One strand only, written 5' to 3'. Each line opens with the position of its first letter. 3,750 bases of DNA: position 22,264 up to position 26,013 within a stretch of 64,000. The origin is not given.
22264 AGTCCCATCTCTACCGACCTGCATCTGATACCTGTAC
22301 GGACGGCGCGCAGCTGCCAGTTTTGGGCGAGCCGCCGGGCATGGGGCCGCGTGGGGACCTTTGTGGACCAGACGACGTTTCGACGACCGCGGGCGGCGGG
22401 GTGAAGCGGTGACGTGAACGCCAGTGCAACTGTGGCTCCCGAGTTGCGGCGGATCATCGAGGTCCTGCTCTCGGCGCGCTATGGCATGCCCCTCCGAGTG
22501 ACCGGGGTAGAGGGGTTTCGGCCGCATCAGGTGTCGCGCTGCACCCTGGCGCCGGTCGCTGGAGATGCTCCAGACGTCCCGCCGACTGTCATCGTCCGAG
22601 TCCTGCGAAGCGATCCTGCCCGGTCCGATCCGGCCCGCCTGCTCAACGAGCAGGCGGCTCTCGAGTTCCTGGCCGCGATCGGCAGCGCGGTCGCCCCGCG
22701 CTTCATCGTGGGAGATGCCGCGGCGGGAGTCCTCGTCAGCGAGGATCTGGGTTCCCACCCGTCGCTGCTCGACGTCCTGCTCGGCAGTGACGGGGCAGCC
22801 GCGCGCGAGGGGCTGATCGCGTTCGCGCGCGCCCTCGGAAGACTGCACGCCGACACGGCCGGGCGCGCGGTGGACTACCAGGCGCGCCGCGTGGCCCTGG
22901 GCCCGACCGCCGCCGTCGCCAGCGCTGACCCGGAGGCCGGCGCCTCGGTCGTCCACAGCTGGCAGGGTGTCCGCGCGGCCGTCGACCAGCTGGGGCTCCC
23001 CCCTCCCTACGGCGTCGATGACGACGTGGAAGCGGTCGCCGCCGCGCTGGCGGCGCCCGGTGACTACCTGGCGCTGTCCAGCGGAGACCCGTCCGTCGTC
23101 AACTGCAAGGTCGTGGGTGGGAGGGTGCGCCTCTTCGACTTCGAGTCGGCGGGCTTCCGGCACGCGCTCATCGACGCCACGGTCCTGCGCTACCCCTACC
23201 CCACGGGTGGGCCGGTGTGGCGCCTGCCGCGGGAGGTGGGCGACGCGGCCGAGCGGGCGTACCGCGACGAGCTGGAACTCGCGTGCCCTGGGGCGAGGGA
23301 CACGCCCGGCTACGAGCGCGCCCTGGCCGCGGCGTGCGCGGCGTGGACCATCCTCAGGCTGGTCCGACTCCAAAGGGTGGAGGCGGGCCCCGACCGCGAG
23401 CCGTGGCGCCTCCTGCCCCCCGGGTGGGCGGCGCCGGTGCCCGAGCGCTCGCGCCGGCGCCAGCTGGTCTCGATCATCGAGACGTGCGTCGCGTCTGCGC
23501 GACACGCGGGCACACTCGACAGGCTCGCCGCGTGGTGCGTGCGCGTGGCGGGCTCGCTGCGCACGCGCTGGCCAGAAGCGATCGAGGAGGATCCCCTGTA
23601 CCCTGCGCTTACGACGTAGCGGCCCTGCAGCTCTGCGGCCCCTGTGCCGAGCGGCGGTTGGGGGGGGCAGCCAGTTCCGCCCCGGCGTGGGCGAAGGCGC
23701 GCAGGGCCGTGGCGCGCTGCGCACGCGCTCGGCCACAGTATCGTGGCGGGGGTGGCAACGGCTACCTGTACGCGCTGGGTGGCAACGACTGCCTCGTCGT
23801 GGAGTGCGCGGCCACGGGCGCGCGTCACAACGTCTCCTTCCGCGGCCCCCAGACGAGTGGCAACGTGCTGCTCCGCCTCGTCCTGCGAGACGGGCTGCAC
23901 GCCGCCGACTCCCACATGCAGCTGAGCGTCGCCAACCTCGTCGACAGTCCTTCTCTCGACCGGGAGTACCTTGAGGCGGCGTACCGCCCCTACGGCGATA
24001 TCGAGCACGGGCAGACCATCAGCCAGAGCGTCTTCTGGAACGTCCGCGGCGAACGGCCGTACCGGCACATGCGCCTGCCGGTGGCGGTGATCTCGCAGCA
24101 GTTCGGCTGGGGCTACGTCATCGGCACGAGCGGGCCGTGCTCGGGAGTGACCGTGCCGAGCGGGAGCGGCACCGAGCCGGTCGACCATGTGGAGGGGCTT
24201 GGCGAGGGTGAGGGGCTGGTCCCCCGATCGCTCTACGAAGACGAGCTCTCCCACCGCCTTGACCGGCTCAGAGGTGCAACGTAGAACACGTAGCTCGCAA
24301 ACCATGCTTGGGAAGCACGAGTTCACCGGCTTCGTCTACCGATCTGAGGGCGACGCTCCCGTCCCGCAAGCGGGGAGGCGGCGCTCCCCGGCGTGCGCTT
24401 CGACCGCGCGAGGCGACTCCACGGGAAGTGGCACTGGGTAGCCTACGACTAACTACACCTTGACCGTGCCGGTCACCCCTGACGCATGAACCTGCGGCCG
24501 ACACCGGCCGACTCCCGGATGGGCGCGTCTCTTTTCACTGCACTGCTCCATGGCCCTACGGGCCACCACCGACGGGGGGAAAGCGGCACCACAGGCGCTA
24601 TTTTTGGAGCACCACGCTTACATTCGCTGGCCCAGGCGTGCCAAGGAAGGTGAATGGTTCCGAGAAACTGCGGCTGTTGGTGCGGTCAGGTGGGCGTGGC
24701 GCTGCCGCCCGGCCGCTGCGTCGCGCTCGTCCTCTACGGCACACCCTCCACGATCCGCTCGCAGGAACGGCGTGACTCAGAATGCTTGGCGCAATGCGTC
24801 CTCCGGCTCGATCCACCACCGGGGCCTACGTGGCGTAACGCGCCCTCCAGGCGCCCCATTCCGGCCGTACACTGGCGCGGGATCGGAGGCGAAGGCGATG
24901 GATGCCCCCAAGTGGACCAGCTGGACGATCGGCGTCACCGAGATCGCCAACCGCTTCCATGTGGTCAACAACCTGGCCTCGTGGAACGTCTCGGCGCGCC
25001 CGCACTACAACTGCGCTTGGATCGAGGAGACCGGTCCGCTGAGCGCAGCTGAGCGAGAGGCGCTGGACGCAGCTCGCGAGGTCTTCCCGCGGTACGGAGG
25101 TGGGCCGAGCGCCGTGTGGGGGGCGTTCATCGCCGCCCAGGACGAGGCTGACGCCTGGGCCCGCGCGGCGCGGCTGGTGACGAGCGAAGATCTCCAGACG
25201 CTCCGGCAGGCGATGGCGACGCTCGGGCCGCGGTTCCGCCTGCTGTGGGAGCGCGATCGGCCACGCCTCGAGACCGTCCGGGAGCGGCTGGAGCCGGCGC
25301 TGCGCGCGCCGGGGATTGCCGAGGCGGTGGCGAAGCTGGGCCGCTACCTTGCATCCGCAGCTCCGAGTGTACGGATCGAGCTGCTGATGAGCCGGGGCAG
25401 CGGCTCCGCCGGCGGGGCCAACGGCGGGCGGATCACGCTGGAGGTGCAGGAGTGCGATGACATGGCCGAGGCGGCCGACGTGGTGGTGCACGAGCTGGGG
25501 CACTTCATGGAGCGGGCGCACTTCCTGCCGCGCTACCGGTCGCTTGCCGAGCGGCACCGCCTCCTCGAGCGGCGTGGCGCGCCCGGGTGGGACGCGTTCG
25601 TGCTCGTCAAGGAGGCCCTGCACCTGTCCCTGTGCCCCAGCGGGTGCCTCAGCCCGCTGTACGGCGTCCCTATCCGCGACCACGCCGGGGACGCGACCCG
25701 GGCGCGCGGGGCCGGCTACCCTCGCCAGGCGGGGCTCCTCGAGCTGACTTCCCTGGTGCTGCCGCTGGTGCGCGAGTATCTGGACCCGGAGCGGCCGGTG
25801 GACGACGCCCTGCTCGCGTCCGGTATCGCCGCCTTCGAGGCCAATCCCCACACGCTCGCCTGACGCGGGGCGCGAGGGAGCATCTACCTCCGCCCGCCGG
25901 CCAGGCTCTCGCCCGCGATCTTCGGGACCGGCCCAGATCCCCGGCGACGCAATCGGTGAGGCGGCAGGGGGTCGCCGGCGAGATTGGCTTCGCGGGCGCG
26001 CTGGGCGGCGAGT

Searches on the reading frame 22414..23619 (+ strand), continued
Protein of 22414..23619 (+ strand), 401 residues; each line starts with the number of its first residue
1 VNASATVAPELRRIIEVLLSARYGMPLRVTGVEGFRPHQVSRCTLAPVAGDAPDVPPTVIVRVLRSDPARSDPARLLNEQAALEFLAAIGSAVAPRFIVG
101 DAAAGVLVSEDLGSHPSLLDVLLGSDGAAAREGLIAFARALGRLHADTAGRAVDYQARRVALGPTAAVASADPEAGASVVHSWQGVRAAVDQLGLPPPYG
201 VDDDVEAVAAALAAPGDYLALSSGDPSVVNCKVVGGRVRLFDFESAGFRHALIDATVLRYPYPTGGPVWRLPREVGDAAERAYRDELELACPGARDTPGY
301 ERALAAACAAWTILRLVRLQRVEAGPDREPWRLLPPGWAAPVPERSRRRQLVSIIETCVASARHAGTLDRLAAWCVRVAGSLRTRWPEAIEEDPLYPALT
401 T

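Call 83: find_encoding_contigs(protein=P0017, flank=8000, max_places=3)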
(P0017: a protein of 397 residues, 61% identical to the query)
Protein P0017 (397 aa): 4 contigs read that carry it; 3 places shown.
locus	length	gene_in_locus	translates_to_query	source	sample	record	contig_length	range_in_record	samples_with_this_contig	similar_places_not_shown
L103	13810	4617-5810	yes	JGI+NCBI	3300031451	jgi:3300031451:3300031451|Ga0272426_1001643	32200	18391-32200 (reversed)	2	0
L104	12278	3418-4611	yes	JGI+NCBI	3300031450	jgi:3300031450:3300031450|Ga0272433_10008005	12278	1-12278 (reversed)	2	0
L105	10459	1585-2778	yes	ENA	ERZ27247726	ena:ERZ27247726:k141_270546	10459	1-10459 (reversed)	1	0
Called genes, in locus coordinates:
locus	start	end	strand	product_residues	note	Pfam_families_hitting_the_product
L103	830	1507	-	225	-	PF03575:Peptidase_S51, PF01174:SNO (weak), PF07685:GATase_3 (weak)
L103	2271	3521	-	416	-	PF00293:NUDIX, PF00144:Beta-lactamase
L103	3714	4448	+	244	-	PF03372:Exo_endo_phos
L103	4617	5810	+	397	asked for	-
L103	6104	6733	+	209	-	PF00300:His_Phos_1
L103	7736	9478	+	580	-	PF00664:ABC_membrane, PF00005:ABC_tran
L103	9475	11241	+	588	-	PF00664:ABC_membrane, PF00005:ABC_tran, PF02463:SMC_N (faint)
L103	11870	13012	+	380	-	PF13228:DUF4037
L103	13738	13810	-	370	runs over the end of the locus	PF25174:Beta-prop_THOC3 (faint)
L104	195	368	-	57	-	-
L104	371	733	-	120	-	-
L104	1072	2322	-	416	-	PF00293:NUDIX, PF00144:Beta-lactamase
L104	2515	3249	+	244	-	PF03372:Exo_endo_phos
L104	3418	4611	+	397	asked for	-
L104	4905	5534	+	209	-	PF00300:His_Phos_1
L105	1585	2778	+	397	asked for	-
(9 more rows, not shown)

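Call 93: search_protein_families(library=phrogs, proteins=[window:22414-23619:+], max_evalue=0.001)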
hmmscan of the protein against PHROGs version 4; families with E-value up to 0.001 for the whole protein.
window:22414-23619:+ (401 aa): 0 families

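Call 95: search_solved_structures(query=window:22414-23619:+, max_evalue=0.01, show_alignments=1)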
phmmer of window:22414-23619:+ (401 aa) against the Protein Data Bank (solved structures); distinct sequences matched with E-value up to 0.01: 1.
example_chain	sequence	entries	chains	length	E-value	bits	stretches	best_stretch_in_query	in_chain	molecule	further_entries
8agy_A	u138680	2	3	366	2e-11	46.8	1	78-388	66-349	Corramycin phosphotransferase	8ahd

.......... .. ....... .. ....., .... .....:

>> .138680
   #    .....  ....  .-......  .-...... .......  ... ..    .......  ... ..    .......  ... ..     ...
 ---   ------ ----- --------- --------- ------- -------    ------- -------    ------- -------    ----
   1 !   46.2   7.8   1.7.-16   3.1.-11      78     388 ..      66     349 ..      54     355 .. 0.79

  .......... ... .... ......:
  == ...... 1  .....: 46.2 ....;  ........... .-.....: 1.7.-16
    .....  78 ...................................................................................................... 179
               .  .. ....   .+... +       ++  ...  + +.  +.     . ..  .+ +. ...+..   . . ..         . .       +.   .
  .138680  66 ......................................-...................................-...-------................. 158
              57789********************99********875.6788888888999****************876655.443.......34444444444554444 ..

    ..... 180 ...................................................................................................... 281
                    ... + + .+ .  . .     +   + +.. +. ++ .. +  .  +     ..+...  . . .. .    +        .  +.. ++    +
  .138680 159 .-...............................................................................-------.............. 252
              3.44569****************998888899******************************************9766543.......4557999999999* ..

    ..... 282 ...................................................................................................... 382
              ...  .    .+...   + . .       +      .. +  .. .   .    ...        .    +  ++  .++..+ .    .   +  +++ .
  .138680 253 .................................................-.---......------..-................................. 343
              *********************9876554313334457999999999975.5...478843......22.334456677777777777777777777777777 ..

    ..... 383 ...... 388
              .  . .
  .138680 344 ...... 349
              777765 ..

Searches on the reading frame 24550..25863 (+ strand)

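Call 4: search_protein_families(library=pfam, proteins=[window:24550-25863:+], max_evalue=0.1)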
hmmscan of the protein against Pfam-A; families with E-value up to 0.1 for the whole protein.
window:24550-25863:+ (437 aa): 0 families

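Call 14: search_protein_families(library=ncbifam, proteins=[window:24550-25863:+], max_evalue=0.1)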
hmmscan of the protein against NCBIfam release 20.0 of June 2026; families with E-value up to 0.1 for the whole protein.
window:24550-25863:+ (437 aa): 0 families

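Call 24: search_protein_families(library=padloc, proteins=[L003:2434-3684:+, P0109], max_evalue=0.01)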
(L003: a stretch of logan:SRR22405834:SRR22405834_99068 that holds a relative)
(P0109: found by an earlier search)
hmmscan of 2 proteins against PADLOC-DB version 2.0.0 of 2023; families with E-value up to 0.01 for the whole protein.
L003:2434-3684:+ (417 aa): 12 families
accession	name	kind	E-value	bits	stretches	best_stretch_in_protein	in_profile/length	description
PDLC04105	HerA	-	8.3e-08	29.2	1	132-278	77-216/576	-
PDLC04102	HerA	-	3.9e-07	26.8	1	211-277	160-231/654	-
PDLC04097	HerA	-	1.3e-06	25.3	1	211-331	145-258/618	-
PDLC02185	HerA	-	2.2e-05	21.4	1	214-275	152-212/585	-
PDLC04140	mad8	-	0.00012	19.7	1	228-314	29-95/314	mads_8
PDLC04100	HerA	-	0.00014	18.7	1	215-276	152-212/580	-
PDLC04107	HerA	-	0.00029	18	1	220-277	163-219/306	-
PDLC04103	HerA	-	0.00055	16.4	1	211-274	157-218/579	-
PDLC04106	HerA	-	0.0027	14.3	1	214-271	163-224/667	-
PDLC04101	HerA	-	0.0028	14.4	1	221-274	163-215/400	-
PDLC04099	HerA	-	0.0029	14.9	1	228-271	171-213/214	-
PDLC04098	HerA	-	0.0057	13.2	1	173-275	130-231/686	-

P0109 (541 aa): 0 families

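Call 60: search_protein_families(library=pfam, proteins=[L002:1-798:+], max_evalue=0.01)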
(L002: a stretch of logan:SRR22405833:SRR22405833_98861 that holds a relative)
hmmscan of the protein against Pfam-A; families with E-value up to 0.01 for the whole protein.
L002:1-798:+ (265 aa): 0 families
